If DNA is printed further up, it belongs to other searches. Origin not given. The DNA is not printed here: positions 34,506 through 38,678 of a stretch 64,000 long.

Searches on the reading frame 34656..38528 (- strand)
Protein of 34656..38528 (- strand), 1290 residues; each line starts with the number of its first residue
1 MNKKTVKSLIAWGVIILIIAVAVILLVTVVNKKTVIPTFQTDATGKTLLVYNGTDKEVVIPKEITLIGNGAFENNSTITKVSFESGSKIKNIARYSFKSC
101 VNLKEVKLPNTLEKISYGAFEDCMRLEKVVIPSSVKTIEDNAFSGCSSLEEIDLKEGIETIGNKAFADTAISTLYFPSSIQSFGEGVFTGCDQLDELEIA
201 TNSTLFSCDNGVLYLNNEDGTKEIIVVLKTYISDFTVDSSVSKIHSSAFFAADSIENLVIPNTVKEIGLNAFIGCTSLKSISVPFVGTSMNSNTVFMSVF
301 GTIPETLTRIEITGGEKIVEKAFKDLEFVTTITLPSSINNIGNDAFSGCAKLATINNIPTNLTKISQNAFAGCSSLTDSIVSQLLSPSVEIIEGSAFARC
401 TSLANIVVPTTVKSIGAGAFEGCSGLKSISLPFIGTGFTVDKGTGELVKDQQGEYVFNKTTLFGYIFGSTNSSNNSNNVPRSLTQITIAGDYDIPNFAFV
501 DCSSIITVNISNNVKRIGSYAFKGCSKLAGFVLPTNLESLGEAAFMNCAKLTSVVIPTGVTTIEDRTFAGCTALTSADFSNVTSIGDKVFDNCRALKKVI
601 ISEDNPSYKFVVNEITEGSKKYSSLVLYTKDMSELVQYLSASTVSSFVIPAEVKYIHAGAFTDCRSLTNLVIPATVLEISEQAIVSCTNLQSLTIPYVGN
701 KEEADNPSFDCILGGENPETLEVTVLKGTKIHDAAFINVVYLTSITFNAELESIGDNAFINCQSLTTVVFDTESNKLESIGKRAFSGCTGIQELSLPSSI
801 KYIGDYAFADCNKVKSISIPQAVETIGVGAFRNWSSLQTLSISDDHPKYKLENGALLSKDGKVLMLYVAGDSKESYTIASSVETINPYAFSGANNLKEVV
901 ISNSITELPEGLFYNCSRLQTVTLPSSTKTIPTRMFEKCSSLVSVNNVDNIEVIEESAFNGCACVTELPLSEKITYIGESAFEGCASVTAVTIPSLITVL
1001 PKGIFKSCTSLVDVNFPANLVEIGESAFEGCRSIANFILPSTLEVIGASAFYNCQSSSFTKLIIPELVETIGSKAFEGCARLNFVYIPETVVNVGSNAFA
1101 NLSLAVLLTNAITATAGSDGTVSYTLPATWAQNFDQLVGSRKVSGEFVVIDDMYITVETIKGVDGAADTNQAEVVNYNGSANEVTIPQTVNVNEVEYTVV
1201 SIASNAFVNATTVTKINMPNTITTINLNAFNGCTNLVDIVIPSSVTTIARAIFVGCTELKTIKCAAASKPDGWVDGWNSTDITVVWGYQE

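Call 14: search_protein_families(library=pfam, proteins=[window:34656-38528:-])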
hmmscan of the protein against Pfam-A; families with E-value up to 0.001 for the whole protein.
window:34656-38528:- (1290 aa): 3 families
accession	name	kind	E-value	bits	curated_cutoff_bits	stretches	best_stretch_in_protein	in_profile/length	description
PF13306.12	LRR_5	-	1e-206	675.6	27.7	10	494-604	3-111/127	BspA type Leucine rich repeat region (6 copies)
PF13855.12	LRR_8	-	1.1e-46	156.8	27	0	745-796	8-56/61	Leucine rich repeat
PF23952.1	LRR_EndoS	-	7.9e-09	36.2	27.9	0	110-156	45-91/116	Endo-beta-N-acetylglucosaminidase EndoS LRR domain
